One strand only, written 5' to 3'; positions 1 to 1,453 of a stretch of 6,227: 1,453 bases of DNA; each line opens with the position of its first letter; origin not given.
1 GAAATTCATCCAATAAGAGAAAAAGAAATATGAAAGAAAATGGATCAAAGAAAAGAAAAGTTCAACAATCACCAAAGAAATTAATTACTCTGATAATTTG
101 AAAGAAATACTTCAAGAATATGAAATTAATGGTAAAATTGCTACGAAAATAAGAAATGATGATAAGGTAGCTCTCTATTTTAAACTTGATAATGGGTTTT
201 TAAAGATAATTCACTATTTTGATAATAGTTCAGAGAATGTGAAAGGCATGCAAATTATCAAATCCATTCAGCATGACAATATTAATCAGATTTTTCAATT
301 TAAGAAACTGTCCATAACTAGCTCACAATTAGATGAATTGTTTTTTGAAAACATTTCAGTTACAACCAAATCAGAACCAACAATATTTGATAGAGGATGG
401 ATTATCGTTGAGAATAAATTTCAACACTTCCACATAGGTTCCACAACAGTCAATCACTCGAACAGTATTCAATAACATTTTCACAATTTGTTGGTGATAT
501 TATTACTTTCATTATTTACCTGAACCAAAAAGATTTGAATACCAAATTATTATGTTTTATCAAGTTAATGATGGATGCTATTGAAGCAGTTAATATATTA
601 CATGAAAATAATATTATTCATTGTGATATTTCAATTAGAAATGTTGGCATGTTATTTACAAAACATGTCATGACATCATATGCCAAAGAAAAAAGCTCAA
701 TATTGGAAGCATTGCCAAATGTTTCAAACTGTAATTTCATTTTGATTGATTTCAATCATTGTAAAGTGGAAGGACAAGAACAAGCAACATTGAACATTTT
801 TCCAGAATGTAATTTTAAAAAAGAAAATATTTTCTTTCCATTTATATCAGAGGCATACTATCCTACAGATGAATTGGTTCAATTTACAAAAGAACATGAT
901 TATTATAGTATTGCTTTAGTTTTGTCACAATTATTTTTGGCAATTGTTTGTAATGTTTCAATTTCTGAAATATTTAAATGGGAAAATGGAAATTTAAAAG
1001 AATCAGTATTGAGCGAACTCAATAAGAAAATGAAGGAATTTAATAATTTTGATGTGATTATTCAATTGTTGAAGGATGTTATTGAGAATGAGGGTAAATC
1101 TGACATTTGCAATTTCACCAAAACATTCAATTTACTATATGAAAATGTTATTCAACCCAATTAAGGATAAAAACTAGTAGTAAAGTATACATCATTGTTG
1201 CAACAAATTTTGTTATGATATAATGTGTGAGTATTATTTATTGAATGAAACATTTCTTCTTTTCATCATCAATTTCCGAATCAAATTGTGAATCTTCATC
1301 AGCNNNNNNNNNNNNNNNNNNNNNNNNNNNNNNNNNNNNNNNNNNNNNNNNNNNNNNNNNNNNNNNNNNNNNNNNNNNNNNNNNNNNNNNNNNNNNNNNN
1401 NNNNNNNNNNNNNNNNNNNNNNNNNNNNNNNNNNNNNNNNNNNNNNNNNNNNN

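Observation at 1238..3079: Multi-exon Rac-type GTPase gene on the minus strand, split by an assembly gap, with its CAAX end on the far side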

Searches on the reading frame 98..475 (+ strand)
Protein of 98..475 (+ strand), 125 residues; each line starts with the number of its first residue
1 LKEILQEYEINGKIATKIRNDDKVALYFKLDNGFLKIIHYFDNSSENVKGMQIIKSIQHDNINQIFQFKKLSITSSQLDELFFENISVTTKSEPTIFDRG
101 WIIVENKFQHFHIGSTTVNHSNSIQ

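Call 7: search_protein_families(library=pfam, proteins=[window:98-475:+], max_evalue=0.1)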
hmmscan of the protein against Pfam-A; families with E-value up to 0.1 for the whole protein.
window:98-475:+ (125 aa): 2 families
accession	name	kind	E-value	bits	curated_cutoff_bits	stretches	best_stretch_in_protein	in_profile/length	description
PF01191.24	RNA_pol_Rpb5_C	-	0.029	14.6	23.5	1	2-37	21-57/73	RNA polymerase Rpb5, C-terminal domain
PF02852.28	Pyr_redox_dim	-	0.06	14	25.3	1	17-83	34-97/110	Pyridine nucleotide-disulphide oxidoreductase, dimerisation domain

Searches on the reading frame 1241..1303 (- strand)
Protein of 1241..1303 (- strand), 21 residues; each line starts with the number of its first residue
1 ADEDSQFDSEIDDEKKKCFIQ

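Call 7: search_protein_families(library=pfam, proteins=[window:1241-1303:-], max_evalue=0.1)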
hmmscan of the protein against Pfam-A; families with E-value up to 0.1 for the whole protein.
seq(21 aa): 0 families
